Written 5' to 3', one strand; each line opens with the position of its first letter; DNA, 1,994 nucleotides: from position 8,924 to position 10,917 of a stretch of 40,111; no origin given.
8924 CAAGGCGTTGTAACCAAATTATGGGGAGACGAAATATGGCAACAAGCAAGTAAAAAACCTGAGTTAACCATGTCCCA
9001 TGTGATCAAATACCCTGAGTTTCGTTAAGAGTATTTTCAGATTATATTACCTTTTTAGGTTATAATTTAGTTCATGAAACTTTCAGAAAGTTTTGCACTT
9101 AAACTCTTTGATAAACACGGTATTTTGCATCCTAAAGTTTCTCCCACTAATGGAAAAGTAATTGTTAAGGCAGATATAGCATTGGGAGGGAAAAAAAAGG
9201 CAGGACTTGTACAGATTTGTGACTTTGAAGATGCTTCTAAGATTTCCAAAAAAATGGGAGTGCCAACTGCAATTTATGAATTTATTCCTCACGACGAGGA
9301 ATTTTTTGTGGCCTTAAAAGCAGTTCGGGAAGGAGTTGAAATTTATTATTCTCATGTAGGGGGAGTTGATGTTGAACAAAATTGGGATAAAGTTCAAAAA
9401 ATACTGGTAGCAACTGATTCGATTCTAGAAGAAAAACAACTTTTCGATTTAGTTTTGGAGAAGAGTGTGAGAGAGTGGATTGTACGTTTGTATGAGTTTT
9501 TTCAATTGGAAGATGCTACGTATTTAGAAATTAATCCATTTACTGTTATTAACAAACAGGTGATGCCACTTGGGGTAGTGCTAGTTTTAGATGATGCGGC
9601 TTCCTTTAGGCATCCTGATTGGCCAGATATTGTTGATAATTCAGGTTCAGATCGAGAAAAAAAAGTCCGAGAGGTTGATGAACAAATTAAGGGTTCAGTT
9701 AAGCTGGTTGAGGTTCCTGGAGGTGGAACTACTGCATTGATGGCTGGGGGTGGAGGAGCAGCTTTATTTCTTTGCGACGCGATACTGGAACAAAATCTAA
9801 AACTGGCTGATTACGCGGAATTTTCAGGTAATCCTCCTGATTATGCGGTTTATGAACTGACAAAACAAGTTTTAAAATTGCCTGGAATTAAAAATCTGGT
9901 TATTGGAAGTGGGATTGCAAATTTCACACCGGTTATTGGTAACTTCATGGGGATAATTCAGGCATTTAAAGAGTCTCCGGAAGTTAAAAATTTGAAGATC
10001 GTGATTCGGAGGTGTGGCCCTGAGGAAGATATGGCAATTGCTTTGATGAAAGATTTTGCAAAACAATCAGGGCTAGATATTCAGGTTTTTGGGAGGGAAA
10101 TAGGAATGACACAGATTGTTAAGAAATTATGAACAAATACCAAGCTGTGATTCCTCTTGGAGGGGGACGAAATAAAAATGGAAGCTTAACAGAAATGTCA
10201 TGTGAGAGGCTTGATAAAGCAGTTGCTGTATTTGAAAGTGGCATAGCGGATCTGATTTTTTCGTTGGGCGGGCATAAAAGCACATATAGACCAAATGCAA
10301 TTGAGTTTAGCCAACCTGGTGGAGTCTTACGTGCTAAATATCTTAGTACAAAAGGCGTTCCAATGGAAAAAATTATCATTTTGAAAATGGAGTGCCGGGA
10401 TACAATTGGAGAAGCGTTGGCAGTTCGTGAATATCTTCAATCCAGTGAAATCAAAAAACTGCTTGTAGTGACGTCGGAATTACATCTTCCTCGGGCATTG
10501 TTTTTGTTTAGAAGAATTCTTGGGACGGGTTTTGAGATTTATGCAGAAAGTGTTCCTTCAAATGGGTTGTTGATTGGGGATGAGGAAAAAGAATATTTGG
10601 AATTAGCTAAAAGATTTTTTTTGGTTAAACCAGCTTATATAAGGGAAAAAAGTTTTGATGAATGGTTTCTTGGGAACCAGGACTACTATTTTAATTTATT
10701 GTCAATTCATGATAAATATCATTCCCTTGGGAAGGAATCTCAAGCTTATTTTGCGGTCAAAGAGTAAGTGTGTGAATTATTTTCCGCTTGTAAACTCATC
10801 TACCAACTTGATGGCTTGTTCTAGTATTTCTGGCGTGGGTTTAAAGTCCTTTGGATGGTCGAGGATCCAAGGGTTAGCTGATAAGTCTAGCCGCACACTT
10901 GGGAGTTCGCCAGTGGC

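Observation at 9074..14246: Three-gene citrate-cleavage set (split ACL or citryl-CoA synthetase/lyase type) interleaved with unrelated genes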

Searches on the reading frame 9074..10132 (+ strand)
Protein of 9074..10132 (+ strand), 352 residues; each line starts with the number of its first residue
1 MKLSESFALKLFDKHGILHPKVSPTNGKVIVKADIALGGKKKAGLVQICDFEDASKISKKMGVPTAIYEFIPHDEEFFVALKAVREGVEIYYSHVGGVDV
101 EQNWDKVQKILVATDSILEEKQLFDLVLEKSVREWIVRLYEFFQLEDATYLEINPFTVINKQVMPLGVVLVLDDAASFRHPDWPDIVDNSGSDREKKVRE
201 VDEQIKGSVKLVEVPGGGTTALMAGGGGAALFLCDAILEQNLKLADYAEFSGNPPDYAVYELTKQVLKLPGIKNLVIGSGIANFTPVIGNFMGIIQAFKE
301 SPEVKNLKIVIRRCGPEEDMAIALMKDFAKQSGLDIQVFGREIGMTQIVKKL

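Call 3: search_protein_families(library=pfam, proteins=[window:9074-10132:+], max_evalue=0.01)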
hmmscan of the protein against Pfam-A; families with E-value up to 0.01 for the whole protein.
window:9074-10132:+ (352 aa): 3 families
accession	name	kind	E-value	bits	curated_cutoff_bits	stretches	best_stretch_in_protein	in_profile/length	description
PF16114.10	Citrate_bind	-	3e-39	134.8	26.8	1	192-350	4-172/177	ATP citrate lyase citrate-binding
PF24948.1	Citrate_synth_N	-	5.3e-24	85.3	83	1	26-179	51-227/232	ATP-citrate synthase ATP-grasp domain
PF08442.15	ATP-grasp_2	-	2.2e-07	31.1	29.5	1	27-157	40-201/202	ATP-grasp domain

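Call 4: search_protein_families(library=ncbifam, proteins=[window:9074-10132:+], max_evalue=0.01)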
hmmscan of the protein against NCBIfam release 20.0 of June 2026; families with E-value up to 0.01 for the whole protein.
window:9074-10132:+ (352 aa): 3 families
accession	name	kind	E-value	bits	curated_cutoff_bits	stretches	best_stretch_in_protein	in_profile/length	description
TIGR01016.1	sucCoAbeta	subfamily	8.9e-18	64.4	375.55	1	26-329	40-365/386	succinate-CoA ligase subunit beta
NF001913.0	PRK00696.1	equivalog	6.4e-17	61.6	370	1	27-328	41-364/388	ADP-forming succinate--CoA ligase subunit beta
NF010647.0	PRK14046.1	equivalog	3.8e-10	39.4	604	1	72-321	103-357/392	malate--CoA ligase subunit beta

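Call 5: search_solved_structures(query=window:9074-10132:+, max_evalue=0.001, show_alignments=2)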
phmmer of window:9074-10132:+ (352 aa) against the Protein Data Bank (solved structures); distinct sequences matched with E-value up to 0.001: 22.
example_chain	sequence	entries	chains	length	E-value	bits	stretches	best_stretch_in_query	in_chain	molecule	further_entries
6hxj_A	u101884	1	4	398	1.3e-62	215.2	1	27-349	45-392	ATP-citrate lyase beta-subunit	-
6hxi_A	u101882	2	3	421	2.3e-44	155.2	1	28-349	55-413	Citrate lyase, subunit 1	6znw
3mwd_A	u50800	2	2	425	7.8e-34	120.6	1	67-349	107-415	ATP-citrate synthase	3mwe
5tde_A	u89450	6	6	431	8.2e-34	120.6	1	67-349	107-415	ATP-citrate synthase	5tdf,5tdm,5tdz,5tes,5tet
3pff_A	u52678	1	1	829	3.8e-33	118.4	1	67-349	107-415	ATP-citrate synthase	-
6hxh_A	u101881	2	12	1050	5.9e-33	117.7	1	67-349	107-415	ATP-citrate synthase,Human ATP citrate lyase | ATP-citrate synthase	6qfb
6uuz_A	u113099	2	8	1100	6.5e-33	117.6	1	67-349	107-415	ATP-citrate synthase | ATP citrate lyase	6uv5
7rig_A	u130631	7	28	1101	6.5e-33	117.6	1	67-349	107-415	ATP-citrate synthase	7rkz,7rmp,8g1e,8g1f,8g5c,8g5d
6poe_A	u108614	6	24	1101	6.5e-33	117.6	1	67-349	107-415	ATP-citrate synthase | ACLY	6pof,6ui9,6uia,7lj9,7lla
6uuw_A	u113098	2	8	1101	6.6e-33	117.6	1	67-349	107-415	ATP-citrate synthase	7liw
9r90_A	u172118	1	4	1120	6.7e-33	117.5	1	67-349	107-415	Isoform 2 of ATP-citrate synthase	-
6o0h_A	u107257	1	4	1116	6.7e-33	117.5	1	67-349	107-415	ATP-citrate synthase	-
5te1_A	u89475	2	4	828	8.3e-33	117.3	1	67-349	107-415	ATP-citrate synthase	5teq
6hxq_B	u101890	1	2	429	1.1e-16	64.3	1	131-347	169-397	Citryl-CoA synthetase large subunit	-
3ufx_B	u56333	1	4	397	2.4e-12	50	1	27-325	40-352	Succinyl-CoA synthetase beta subunit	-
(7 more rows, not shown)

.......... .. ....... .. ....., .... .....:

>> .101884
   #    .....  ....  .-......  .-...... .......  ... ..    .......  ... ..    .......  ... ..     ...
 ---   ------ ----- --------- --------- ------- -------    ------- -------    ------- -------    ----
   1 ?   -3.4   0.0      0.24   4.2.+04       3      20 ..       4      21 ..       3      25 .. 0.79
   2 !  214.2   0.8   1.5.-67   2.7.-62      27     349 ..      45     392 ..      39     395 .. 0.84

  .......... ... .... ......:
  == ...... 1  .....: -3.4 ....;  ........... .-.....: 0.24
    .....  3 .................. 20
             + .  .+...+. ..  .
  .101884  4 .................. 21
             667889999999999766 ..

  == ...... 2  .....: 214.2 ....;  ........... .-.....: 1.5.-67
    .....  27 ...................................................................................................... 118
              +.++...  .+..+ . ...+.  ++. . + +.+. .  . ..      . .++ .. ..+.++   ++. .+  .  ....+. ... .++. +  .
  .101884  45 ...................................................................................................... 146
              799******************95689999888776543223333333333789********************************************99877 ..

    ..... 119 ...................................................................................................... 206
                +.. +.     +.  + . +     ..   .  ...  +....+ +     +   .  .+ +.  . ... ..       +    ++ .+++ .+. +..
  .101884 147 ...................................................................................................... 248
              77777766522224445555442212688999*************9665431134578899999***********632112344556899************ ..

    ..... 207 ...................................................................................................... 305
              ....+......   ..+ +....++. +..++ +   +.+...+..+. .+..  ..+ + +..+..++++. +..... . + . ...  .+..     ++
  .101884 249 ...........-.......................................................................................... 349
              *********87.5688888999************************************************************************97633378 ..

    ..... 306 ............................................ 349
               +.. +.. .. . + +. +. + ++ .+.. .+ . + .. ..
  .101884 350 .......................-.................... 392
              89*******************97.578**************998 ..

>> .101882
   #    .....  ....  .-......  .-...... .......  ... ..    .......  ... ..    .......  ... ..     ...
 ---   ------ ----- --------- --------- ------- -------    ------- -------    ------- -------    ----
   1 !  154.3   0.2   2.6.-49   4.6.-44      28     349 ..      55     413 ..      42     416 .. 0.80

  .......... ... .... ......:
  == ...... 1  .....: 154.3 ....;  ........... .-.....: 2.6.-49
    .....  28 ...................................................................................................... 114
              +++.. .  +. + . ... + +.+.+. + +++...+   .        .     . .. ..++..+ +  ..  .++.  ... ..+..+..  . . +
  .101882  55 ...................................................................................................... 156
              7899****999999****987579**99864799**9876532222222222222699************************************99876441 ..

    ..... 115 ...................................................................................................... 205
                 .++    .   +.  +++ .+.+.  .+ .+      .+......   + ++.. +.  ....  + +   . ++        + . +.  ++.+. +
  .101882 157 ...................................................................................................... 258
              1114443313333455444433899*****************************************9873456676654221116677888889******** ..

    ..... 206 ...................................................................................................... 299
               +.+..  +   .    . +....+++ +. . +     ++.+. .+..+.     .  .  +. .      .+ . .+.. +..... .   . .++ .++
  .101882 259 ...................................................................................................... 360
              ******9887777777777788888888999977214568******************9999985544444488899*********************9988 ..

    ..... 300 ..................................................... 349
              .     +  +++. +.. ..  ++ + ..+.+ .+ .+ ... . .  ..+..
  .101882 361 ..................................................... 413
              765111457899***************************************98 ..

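Call 45: search_solved_structures(query=window:9074-10132:+, max_evalue=1e-30, show_alignments=3)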
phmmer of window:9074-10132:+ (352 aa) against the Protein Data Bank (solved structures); distinct sequences matched with E-value up to 1e-30: 13.
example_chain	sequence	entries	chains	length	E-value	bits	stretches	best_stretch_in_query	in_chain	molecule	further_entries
6hxj_A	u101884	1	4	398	1.3e-62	215.2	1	27-349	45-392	ATP-citrate lyase beta-subunit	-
6hxi_A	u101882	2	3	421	2.3e-44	155.2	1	28-349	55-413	Citrate lyase, subunit 1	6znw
3mwd_A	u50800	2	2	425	7.8e-34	120.6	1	67-349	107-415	ATP-citrate synthase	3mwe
5tde_A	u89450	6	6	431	8.2e-34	120.6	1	67-349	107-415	ATP-citrate synthase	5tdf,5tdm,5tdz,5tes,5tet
3pff_A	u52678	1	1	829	3.8e-33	118.4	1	67-349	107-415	ATP-citrate synthase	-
6hxh_A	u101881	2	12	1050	5.9e-33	117.7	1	67-349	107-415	ATP-citrate synthase,Human ATP citrate lyase | ATP-citrate synthase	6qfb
6uuz_A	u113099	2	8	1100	6.5e-33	117.6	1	67-349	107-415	ATP-citrate synthase | ATP citrate lyase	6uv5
7rig_A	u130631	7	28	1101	6.5e-33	117.6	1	67-349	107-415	ATP-citrate synthase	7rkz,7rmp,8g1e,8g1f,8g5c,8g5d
6poe_A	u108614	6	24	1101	6.5e-33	117.6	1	67-349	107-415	ATP-citrate synthase | ACLY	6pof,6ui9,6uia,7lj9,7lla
6uuw_A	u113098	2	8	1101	6.6e-33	117.6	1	67-349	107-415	ATP-citrate synthase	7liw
9r90_A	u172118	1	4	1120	6.7e-33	117.5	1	67-349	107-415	Isoform 2 of ATP-citrate synthase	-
6o0h_A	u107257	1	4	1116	6.7e-33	117.5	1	67-349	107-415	ATP-citrate synthase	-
5te1_A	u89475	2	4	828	8.3e-33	117.3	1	67-349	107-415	ATP-citrate synthase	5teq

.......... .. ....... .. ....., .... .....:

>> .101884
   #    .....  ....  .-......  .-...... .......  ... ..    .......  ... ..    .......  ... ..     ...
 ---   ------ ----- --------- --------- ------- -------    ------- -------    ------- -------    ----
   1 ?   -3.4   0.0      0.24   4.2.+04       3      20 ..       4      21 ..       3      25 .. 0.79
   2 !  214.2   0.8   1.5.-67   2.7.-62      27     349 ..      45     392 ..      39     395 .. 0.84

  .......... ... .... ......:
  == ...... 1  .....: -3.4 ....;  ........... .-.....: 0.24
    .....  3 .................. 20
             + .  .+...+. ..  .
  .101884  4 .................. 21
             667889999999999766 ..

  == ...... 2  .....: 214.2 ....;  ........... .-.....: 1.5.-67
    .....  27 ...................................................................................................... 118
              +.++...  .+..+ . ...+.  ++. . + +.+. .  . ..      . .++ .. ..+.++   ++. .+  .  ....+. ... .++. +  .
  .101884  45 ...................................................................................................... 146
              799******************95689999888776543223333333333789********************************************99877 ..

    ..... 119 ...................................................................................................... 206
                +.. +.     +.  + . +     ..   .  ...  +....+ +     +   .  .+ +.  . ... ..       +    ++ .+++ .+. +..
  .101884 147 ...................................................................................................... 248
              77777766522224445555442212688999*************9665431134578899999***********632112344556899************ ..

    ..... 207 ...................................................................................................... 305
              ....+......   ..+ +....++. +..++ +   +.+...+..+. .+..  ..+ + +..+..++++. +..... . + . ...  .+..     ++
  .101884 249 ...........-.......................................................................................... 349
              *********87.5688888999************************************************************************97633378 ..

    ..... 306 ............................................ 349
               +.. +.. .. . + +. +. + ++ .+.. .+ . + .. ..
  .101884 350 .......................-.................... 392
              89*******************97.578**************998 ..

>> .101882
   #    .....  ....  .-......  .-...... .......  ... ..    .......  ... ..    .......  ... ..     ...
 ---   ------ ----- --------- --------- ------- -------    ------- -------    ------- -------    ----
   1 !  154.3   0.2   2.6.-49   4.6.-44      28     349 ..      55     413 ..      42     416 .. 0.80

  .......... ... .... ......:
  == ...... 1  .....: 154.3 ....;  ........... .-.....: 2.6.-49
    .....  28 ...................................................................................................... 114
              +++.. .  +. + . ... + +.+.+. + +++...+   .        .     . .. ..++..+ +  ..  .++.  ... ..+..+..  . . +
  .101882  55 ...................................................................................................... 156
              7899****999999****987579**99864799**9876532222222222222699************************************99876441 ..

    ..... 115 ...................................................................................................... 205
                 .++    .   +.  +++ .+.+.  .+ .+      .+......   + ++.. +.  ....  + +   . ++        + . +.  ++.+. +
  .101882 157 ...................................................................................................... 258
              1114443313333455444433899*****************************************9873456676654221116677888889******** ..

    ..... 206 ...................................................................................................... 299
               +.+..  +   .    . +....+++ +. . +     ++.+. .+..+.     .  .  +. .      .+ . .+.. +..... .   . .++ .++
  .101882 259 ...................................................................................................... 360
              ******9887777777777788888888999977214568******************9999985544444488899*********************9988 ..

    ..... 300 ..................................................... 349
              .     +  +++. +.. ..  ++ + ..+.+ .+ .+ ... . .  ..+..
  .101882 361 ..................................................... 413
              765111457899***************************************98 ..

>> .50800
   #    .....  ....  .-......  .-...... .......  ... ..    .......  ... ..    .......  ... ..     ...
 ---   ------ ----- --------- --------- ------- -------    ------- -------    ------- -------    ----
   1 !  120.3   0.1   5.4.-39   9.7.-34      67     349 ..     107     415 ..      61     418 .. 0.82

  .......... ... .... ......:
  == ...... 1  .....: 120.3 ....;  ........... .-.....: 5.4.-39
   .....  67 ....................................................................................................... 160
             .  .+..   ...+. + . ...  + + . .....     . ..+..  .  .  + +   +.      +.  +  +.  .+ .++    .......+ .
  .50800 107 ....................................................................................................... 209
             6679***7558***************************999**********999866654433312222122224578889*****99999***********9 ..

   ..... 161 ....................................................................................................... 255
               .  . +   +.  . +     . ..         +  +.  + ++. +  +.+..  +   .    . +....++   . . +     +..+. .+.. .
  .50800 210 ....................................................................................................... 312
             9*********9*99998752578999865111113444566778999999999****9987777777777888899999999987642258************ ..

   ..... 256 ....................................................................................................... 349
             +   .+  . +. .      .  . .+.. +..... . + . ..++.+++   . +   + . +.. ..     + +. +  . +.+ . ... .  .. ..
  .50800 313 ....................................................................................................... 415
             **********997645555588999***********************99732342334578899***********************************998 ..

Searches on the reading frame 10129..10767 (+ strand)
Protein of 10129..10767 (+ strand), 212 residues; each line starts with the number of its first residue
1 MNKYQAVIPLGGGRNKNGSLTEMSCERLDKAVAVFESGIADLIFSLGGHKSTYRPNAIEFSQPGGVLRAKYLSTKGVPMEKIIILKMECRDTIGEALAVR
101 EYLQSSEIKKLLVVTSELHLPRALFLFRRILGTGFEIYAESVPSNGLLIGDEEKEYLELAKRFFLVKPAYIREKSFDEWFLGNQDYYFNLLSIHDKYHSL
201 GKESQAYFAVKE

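Call 3: search_protein_families(library=pfam, proteins=[window:10129-10767:+], max_evalue=0.01)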
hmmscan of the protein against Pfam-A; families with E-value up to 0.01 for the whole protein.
window:10129-10767:+ (212 aa): 1 family
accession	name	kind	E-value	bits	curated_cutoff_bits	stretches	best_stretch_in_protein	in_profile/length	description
PF02698.23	DUF218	-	5.2e-15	56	27.6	1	6-139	2-105/133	DUF218 domain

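Call 4: search_protein_families(library=ncbifam, proteins=[window:10129-10767:+], max_evalue=0.01)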
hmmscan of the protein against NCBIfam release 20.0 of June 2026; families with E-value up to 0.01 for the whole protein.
window:10129-10767:+ (212 aa): 1 family
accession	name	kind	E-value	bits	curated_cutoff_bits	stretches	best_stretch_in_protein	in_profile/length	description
NF007794.0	PRK10494.1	equivalog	2.8e-06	27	205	1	69-129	143-199/259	envelope biogenesis factor ElyC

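Call 68: search_protein_families(library=padloc, proteins=[window:10129-10767:+], max_evalue=0.01)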
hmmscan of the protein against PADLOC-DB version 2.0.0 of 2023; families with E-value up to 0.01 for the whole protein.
window:10129-10767:+ (212 aa): 1 family
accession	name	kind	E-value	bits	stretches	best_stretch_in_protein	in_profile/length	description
PDLC02248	AbiEi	-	0.009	13.7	0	59-177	10-122/198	AbiEi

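Call 69: search_protein_families(library=phrogs, proteins=[window:10129-10767:+], max_evalue=0.01)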
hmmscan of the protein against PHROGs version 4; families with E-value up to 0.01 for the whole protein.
window:10129-10767:+ (212 aa): 0 families
